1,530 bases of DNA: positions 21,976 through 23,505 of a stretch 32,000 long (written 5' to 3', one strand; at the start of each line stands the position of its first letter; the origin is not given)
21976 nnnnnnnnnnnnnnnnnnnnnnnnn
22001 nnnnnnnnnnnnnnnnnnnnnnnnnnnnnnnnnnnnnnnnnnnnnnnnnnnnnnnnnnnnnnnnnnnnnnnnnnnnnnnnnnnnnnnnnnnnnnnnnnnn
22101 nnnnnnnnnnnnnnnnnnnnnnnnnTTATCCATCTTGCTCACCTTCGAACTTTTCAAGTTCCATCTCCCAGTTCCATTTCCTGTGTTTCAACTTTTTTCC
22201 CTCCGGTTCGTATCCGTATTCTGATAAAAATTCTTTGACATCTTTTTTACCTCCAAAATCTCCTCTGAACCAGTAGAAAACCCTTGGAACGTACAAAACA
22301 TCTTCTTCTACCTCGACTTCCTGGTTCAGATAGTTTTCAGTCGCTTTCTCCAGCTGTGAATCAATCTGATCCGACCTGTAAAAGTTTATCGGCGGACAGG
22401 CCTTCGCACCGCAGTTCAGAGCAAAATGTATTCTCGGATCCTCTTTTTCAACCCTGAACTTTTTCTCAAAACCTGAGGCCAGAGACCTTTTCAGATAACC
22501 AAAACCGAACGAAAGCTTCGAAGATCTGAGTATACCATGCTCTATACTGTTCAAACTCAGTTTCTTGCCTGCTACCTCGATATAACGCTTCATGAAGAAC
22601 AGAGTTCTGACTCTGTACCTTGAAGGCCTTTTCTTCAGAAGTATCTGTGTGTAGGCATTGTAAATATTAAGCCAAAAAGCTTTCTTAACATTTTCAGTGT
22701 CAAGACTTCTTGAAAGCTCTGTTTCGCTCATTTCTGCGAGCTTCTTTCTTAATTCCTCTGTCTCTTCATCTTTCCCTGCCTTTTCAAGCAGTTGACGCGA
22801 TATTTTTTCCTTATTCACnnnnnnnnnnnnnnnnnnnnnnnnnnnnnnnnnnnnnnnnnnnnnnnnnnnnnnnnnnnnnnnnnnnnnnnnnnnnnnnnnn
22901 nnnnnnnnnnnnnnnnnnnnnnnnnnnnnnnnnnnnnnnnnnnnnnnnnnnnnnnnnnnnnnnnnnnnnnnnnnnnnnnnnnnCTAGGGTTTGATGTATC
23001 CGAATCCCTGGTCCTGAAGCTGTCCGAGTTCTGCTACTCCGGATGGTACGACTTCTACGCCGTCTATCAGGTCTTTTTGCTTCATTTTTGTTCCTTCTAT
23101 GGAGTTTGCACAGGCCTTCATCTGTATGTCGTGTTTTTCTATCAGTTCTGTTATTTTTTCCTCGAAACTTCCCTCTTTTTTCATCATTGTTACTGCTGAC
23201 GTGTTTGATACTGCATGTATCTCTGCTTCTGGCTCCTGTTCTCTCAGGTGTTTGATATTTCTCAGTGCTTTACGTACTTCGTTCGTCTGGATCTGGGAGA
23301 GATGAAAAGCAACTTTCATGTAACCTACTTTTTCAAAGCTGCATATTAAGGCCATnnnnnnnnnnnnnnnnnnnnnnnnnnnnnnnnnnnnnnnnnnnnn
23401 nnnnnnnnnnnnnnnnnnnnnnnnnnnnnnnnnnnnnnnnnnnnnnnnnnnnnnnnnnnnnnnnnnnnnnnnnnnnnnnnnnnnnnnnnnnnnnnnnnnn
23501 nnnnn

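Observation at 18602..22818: Complete module for methionine-sulfoxide repair outside the cytoplasm, with uncharacterised partners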

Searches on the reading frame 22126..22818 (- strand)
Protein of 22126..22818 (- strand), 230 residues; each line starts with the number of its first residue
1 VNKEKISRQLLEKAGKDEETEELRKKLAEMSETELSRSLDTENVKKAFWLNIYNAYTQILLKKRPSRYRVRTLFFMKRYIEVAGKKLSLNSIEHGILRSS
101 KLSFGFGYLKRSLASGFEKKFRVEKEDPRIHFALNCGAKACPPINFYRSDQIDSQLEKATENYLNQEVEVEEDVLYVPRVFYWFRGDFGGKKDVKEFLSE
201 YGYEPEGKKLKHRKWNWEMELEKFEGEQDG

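Call 3: search_protein_families(library=pfam, proteins=[window:22126-22818:-], max_evalue=0.01)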
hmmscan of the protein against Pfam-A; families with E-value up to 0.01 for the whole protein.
window:22126-22818:- (230 aa): 1 family
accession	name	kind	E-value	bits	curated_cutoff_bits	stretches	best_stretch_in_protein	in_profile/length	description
PF04784.19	DUF547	-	6.2e-33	113.9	27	1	42-164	6-125/125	Protein of unknown function, DUF547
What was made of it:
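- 22126..22818 (-): DUF547 protein, 230 aa, without signal or TM segment. It has an invariant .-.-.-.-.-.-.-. motif (Cys136, Cys141) and is translationally coupled to MsrB. PF04784 113.9 bits (call 3).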

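Call 4: search_protein_families(library=ncbifam, proteins=[window:22126-22818:-], max_evalue=0.01)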
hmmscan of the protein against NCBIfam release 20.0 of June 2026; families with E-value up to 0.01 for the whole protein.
window:22126-22818:- (230 aa): 0 families

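Call 40: search_solved_structures(query=window:22126-22818:-, max_evalue=1)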
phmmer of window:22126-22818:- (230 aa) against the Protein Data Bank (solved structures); distinct sequences matched with E-value up to 1: 0.

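Call 54: find_homologous_proteins(query=window:22126-22818:-, max_evalue=0.001)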
Query window:22126-22818:- (230 aa): 1474 proteins with E <= 0.001 among 1858 candidates; the best 120 are listed.
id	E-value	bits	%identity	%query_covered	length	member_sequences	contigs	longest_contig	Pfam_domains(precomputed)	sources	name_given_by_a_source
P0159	1.7e-148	510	100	100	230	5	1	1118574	PF04784.20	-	-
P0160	9.3e-128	442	86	100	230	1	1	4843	PF04784.20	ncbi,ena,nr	ncbi:MAG: DUF547 domain-containing protein [Nanohaloarchaea archaeon SW_7_46_7]|nr:MAG: DUF547 domai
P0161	3.0e-108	378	72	100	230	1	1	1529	PF04784.20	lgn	-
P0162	2.5e-104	366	70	100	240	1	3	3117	PF04784.20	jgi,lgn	jgi:hypothetical protein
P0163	1.8e-102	359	69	100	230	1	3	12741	PF04784.20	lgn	-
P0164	3.1e-102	359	68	98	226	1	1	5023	PF04784.20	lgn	-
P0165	1.0e-99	350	65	100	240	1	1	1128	PF04784.20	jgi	jgi:hypothetical protein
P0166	4.3e-92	326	61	98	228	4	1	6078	PF04784.20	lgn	-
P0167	2.6e-91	323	61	98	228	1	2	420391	PF04784.20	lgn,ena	-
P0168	2.3e-89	317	60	98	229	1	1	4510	PF04784.20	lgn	-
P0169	4.3e-87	309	61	98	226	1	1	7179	PF04784.20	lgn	-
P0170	1.6e-86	307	58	98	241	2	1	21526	PF04784.20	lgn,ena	-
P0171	2.0e-85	304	59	96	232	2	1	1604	PF04784.20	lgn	-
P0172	1.2e-84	301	60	97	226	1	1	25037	PF04784.20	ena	-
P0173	1.8e-73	265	54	96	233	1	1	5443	PF04784.20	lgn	-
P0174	6.3e-66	240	53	97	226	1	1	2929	PF04784.20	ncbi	-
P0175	7.4e-66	240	51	96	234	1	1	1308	PF04784.20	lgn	-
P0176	2.0e-64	235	48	95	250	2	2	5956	PF04784.20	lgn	-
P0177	9.8e-64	233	50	97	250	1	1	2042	PF04784.20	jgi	-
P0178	8.6e-63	230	50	98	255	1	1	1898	PF04784.20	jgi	jgi:hypothetical protein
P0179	1.9e-62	229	49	98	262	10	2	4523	PF04784.20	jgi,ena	-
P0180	5.9e-62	227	48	97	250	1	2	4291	PF04784.20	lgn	-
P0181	1.8e-61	225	48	97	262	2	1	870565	PF04784.20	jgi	-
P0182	3.4e-61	224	48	96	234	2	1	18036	PF04784.20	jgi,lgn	jgi:hypothetical protein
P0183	5.1e-61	224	47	96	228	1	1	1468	PF04784.20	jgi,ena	-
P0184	8.6e-61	223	50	97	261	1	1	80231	PF04784.20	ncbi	-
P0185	1.0e-60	223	45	98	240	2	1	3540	PF04784.20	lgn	-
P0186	1.8e-60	222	46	97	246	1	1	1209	PF04784.20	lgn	-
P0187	2.3e-60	222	45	100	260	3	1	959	PF04784.20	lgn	-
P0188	2.6e-60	222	46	95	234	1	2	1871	PF04784.20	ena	-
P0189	3.5e-60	221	45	98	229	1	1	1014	PF04784.20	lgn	-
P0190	3.8e-60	221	48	95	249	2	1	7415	PF04784.20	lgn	-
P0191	4.0e-60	221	46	98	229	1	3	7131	PF04784.20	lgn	-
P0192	4.8e-60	221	47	97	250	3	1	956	PF04784.20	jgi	jgi:Protein of unknown function, DUF547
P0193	5.1e-60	221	47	98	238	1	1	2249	PF04784.20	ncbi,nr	ncbi:MAG: DUF547 domain-containing protein [Chitinophagaceae bacterium]|nr:DUF547 domain-containing 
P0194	5.6e-60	220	44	99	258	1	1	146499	PF04784.20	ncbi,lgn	ncbi:MAG: DUF547 domain-containing protein [Ferruginibacter sp.]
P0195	7.3e-60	220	46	96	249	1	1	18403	PF04784.20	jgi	jgi:hypothetical protein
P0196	1.0e-59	220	48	96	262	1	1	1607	PF04784.20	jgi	jgi:hypothetical protein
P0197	1.5e-59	219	46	99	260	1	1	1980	PF04784.20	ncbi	-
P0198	1.7e-59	219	48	97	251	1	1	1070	PF04784.20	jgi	jgi:hypothetical protein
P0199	1.9e-59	219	48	96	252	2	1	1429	PF04784.20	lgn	-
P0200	1.9e-59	219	49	96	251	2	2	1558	PF04784.20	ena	-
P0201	1.9e-59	219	48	96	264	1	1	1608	PF04784.20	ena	-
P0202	3.3e-59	218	46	99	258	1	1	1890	PF04784.20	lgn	-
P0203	3.3e-59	218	46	97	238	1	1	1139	PF04784.20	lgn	-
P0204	4.2e-59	218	48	97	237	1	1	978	PF04784.20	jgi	jgi:hypothetical protein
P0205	4.4e-59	218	45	96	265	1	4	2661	PF04784.20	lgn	-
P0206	5.7e-59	217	46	97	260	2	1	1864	PF04784.20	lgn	-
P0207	5.9e-59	217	45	97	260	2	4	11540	PF04784.20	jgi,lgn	jgi:hypothetical protein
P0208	6.0e-59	217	47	96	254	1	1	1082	PF04784.20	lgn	-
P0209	7.0e-59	217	45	98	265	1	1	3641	PF04784.20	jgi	jgi:hypothetical protein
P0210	8.2e-59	217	48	98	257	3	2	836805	PF04784.20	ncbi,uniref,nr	ncbi:DUF547 domain-containing protein [Chitinophaga barathri]|uniref:DUF547 domain-containing protei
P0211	8.8e-59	217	47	96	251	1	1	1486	PF04784.20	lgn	-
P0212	8.9e-59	217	45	99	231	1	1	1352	PF04784.20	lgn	-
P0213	9.0e-59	217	46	97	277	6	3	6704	PF04784.20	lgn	-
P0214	9.4e-59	216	44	95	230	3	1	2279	PF04784.20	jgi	jgi:hypothetical protein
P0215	1.2e-58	216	46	97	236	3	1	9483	PF04784.20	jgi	jgi:hypothetical protein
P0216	1.6e-58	216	48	96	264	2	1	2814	PF04784.20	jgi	jgi:hypothetical protein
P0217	2.6e-58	215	48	96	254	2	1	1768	PF04784.20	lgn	-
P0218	2.9e-58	215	45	97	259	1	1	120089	PF04784.20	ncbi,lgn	ncbi:hypothetical protein BH09BAC2_BH09BAC2_20860 [soil metagenome]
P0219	3.0e-58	215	46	99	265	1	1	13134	PF04784.20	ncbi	-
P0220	3.1e-58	215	45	97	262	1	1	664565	PF04784.20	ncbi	-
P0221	3.7e-58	215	45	99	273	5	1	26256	PF04784.20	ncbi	-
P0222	3.7e-58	215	45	97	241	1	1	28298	PF04784.20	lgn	-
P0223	4.1e-58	214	43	100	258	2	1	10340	PF04784.20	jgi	jgi:Protein of unknown function, DUF547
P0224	5.1e-58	214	45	97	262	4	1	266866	PF04784.20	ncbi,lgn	-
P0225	5.2e-58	214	48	96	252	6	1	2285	PF04784.20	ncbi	-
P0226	5.7e-58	214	45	99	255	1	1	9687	PF04784.20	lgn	-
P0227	5.8e-58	214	44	99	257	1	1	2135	PF04784.20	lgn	-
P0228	5.8e-58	214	44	99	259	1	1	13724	PF04784.20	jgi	jgi:hypothetical protein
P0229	7.0e-58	214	44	96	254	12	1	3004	PF04784.20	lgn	-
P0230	8.6e-58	213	49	96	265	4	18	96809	PF04784.20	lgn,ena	-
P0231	9.3e-58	213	47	96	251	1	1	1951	PF04784.20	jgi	-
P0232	9.4e-58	213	45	97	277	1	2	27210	PF04784.20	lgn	-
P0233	1.0e-57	213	46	97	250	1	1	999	PF04784.20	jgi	jgi:hypothetical protein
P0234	1.4e-57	213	46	97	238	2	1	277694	PF04784.20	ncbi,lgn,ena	-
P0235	1.5e-57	213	44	97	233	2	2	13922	PF04784.20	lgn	-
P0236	1.6e-57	212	46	99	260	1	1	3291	PF04784.20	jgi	jgi:hypothetical protein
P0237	1.7e-57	212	46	97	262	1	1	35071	PF04784.20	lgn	-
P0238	1.8e-57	212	46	96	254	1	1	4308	PF04784.20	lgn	-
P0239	2.1e-57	212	46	96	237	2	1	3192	PF04784.20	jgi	jgi:hypothetical protein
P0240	2.1e-57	212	48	96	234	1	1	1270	PF04784.20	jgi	jgi:hypothetical protein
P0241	2.2e-57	212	45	99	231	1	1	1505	PF04784.20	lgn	-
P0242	2.3e-57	212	45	98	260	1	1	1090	PF04784.20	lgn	-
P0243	2.3e-57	212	45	99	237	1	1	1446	PF04784.20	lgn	-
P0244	2.8e-57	212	47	96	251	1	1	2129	PF04784.20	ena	-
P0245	2.9e-57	212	46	97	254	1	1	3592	PF04784.20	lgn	-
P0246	3.3e-57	211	44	99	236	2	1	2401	PF04784.20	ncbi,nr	ncbi:MAG: DUF547 domain-containing protein [Bacteroidota bacterium]|nr:DUF547 domain-containing prot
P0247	3.3e-57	211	44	95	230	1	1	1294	PF04784.20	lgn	-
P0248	3.4e-57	211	45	98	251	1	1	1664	PF04784.20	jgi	jgi:Protein of unknown function, DUF547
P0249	3.5e-57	211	44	96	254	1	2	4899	PF04784.20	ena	-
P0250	3.6e-57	211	46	97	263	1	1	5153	PF04784.20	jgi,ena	-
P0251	3.6e-57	211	45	97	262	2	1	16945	PF04784.20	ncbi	-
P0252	3.7e-57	211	47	98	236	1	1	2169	PF04784.20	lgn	-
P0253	3.7e-57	211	45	97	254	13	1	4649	PF04784.20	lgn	-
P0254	4.0e-57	211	47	97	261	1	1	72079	PF04784.20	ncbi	-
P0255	4.1e-57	211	45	97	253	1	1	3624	PF04784.20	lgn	-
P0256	4.9e-57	211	44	96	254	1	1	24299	PF04784.20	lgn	-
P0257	5.1e-57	211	45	99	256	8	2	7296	PF04784.20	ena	-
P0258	5.4e-57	211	45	97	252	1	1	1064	PF04784.20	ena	-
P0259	5.4e-57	211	45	97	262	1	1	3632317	PF04784.20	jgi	jgi:hypothetical protein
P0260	6.0e-57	211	48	96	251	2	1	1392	PF04784.20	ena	-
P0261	6.1e-57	211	45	99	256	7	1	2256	PF04784.20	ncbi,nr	ncbi:MAG: DUF547 domain-containing protein [Flavisolibacter sp.]|nr:DUF547 domain-containing protein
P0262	6.1e-57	211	46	96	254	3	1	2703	PF04784.20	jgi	jgi:hypothetical protein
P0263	7.2e-57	210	44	97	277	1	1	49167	PF04784.20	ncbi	-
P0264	7.4e-57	210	45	97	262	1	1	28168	PF04784.20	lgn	-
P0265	8.6e-57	210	47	96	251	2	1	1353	PF04784.20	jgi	jgi:Protein of unknown function, DUF547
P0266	9.4e-57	210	45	99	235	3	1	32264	PF04784.20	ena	-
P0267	9.5e-57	210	44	98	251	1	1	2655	PF04784.20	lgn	-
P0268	1.0e-56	210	46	98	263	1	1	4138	PF04784.20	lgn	-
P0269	1.0e-56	210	48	89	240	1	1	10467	PF04784.20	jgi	jgi:hypothetical protein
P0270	1.3e-56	209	44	97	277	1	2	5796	PF04784.20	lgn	-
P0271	1.4e-56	209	46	95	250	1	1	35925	PF04784.20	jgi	jgi:hypothetical protein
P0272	1.4e-56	209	46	97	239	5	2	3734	PF04784.20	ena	-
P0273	1.5e-56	209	45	98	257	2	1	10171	PF04784.20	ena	-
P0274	1.5e-56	209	45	97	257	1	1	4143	PF04784.20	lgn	-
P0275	1.5e-56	209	47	96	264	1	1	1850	PF04784.20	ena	-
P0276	1.7e-56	209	46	98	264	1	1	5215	PF04784.20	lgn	-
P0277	1.7e-56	209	45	98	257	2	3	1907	PF04784.20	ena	-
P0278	1.7e-56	209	44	97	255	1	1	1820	PF04784.20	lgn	-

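Call 56: find_encoding_contigs(protein=P0167, flank=10000, max_places=2)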
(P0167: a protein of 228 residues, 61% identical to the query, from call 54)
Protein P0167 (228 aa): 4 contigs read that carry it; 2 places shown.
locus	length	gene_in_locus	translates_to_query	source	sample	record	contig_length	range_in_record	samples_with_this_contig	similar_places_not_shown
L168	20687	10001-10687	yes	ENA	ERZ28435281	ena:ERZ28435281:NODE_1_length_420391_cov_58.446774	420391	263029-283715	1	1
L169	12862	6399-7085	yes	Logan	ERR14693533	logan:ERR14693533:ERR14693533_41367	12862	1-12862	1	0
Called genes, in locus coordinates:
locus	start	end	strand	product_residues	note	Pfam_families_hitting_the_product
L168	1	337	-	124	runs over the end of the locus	PF01201:Ribosomal_S8e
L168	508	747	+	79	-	PF01423:LSM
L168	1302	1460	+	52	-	-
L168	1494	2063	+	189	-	PF01725:Ham1p_like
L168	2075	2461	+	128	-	-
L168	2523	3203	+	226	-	-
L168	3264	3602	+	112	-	-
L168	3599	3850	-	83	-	PF00462:Glutaredoxin, PF13417:GST_N_3, PF13409:GST_N_2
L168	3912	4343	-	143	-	PF00293:NUDIX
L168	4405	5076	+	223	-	PF00519:PPV_E1_C (weak), PF03193:RsgA_GTPase (faint), PF00735:Septin (faint), PF00071:Ras (faint), PF01926:MMR_HSR1, PF02421:FeoB_N (weak), PF00009:GTP_EFTU (weak)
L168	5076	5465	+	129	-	PF09846:OapB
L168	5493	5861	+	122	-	PF09845:OapC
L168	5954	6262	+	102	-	-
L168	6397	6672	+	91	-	PF20068:Amphi-Trp (weak)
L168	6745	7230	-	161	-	-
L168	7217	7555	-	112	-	-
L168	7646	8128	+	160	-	-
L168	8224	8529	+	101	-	-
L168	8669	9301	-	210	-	-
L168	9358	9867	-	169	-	-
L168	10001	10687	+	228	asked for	PF04784:DUF547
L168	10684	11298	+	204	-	PF01641:SelR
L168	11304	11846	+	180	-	PF04191:PEMT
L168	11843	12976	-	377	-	PF07690:MFS_1 (weak)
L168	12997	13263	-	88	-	-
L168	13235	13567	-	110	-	PF02566:OsmC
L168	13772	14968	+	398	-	PF10092:DUF2330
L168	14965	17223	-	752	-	PF13802:Gal_mutarotas_2, PF01055:Glyco_hydro_31_2nd, PF21365:Glyco_hydro_31_3rd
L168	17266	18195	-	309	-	PF01636:APH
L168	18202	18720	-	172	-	-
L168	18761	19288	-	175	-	-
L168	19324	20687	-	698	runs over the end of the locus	PF00136:DNA_pol_B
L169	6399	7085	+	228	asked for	PF04784:DUF547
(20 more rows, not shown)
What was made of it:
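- In L168 the DUF547-MsrB-ICMT operon lies more than 10 kb from any TlpA-CcdA (call 56).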

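Call 57: find_encoding_contigs(protein=P0181, flank=6000, max_places=2)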
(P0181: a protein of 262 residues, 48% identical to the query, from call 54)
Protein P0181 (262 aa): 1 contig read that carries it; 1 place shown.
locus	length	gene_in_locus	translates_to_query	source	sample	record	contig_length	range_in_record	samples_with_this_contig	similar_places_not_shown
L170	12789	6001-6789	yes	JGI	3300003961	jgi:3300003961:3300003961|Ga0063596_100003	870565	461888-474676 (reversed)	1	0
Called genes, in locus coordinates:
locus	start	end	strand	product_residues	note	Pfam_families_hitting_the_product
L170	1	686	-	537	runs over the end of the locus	PF07980:SusD_RagB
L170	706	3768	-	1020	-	PF13620:CarboxypepD_reg, PF13715:CarbopepD_reg_2, PF15976:CooC_C (faint), PF07715:Plug, PF00593:TonB_dep_Rec_b-barrel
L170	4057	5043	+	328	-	PF00356:LacI, PF00532:Peripla_BP_1, PF13407:Peripla_BP_4, PF13377:Peripla_BP_3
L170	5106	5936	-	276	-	PF01048:PNP_UDP_1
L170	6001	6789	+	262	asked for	PF04784:DUF547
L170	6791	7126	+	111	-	PF02627:CMD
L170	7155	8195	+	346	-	PF04055:Radical_SAM, PF12345:DUF3641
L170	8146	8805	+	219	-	PF01983:CofC, PF09837:DUF2064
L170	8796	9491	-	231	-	PF00535:Glycos_transf_2, PF10111:Glyco_tranf_2_2 (faint), PF13641:Glyco_tranf_2_3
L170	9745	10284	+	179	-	PF12833:HTH_18, PF00165:HTH_AraC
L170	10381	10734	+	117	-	PF07883:Cupin_2 (weak)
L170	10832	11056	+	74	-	-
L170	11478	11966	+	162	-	-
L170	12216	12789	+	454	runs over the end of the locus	PF19573:DUF6089 (weak), PF00691:OmpA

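Call 71: predict_structure(alignment_id=A3)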
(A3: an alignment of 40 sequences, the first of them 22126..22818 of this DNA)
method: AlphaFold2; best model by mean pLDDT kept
length: 230 residues; sequences in the alignment: 40
mean_pLDDT: 87.8   pTM: 0.88
mean pLDDT of the five models: 87.8, 86.7, 85.9, 85.6, 85.5
residues with pLDDT >= 90: 144; 70-90: 60; 50-70: 22; < 50: 4
segments of 3 or more residues with pLDDT < 50: 227-230
pLDDT, mean of each block of 10 residues (from residue 1): 88 91 97 94 96 94 86 92 96 92 73 87 92 74 85 95 91 92 88 94 93 77 55
secondary structure, 60 per line:
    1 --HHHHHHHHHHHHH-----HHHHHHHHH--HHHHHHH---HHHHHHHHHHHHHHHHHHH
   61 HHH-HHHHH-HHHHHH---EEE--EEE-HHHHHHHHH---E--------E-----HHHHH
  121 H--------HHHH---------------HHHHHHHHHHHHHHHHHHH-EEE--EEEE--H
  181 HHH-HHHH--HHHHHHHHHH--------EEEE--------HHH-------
elements in order: H3-15 H21-29 H32-38 H42-63 H65-69 H71-76 E80-82 E85-87 H89-97 H116-121 H130-133 H149-167 E169-171 E174-177 H180-183 H185-188 H191-200 E209-212

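Call 73: fold_search(model_id=the predicted structure, library=pdb)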
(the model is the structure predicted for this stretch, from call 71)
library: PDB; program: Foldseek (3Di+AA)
matches with E <= 10: 28; with E <= 0.001: 0
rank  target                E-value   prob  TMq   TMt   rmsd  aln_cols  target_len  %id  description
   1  1u6z_A                2.9e-01  0.13  0.16  0.09  14.2       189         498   10  Structure of an E. coli Exopolyphosphatase: Insight into the processive hydrolysis of polyphosphate and its regulation (released 2005-12-06)
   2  8jgw_A                3.2e-01  0.10  0.16  0.10  15.6       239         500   13  Crystal structure of Klebsiella pneumoniae exopolyphosphatase (released 2024-05-15)
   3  2flo_A                4.9e-01  0.06  0.15  0.10  15.2       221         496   15  Crystal structure of exopolyphosphatase (PPX) from E. coli O157:H7 (released 2006-06-06)
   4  3rf0_B                6.0e-01  0.06  0.14  0.15  16.6       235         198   13  Crystal Structure of Exopolyphosphatase from Yersinia pestis (released 2011-04-27)
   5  6p4x_B                2.2e+00  0.04  0.18  0.10  14.2       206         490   11  Crystal Structure of the S. cerevisiae glucokinase, Glk1 (released 2020-03-11)
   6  6pbz_C                2.2e+00  0.04  0.16  0.10  15.7       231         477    7  Crystal structure of Escherichia coli GppA (released 2019-11-20)
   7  3rf0_A                3.3e+00  0.03  0.16  0.17  16.4       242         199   11  Crystal Structure of Exopolyphosphatase from Yersinia pestis (released 2011-04-27)
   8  3fgu                  4.5e+00  0.04  0.14  0.09   7.4        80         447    9  Catalytic complex of Human Glucokinase (released 2009-12-15)
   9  3lvu_B                4.5e+00  0.02  0.12  0.11  14.2       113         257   15  Crystal structure of ABC transporter, periplasmic substrate-binding protein SPO2066 from Silicibacter pomeroyi (released 2010-03-02)
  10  8a8k_B                5.6e+00  0.04  0.15  0.11   9.3       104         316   15  PAP phosphatase from Methanothermococcus thermolithotrophicus refined to 3.1 A (released 2023-04-26)
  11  3pam_A                5.9e+00  0.02  0.11  0.10  12.2       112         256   12  Crystal structure of a domain of transmembrane protein of ABC-type oligopeptide transport system from Bartonella hense (released 2010-11-17)
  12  1v4t                  5.9e+00  0.02  0.14  0.09  15.7       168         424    8  Crystal structure of human glucokinase (released 2004-03-30)
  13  5zdf                  6.5e+00  0.04  0.15  0.14  10.2        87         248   11  Crystal structure of poly(ADP-ribose) glycohydrolase (PARG) T267K mutant from Deinococcus radiodurans in complex with AD (released 2019-02-27)
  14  1g64_A                6.8e+00  0.04  0.15  0.18  11.4        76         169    8  THE THREE-DIMENSIONAL STRUCTURE OF ATP:CORRINOID ADENOSYLTRANSFERASE FROM SALMONELLA TYPHIMURIUM. COBALAMIN/ATP TERNAR (released 2000-12-20)
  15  4iwv                  7.2e+00  0.03  0.14  0.09   7.2        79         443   10  Crystals structure of Human Glucokinase in complex with small molecule activator (released 2013-04-24)
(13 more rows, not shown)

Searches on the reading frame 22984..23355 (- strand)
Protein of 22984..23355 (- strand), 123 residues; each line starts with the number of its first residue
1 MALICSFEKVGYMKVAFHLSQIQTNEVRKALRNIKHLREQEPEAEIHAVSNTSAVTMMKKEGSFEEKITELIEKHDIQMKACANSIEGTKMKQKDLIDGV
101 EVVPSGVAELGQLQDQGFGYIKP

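Call 3: search_protein_families(library=pfam, proteins=[window:22984-23355:-], max_evalue=0.01)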
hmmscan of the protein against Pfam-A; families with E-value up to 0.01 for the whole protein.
window:22984-23355:- (123 aa): 2 families
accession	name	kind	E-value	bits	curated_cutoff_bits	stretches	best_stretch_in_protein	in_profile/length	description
PF02635.20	DsrE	-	1e-08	35.8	22.7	1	14-122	2-115/116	DsrE/DsrF-like family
PF13686.11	DrsE_2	-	0.00086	19.7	25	1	47-103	82-139/156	DsrE/DsrF/DrsH-like family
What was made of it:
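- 22984..23355 (-): DsrE-like protein (123 aa, or 111 aa from M13) upstream of DUF547. Syntenic context; its role in the relay is not established. DsrE 35.8 bits (call 3).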

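Call 4: search_protein_families(library=ncbifam, proteins=[window:22984-23355:-], max_evalue=0.01)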
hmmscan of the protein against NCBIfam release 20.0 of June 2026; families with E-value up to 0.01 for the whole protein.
window:22984-23355:- (123 aa): 3 families
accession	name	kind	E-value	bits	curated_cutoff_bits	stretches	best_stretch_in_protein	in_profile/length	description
NF047629.1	SulfCarrDsrE2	equivalog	0.00019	21.6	210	1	58-103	95-141/159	sulfur carrier protein DsrE2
NF040732.3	DsrE_rel_SaoD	equivalog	0.0037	17.3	169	1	13-102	1-89/110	DsrE-related protein SaoD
NF052225.1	ThioSDhTetH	equivalog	0.0085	15.4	300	0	94-122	231-259/259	thiosulfate dehydrogenase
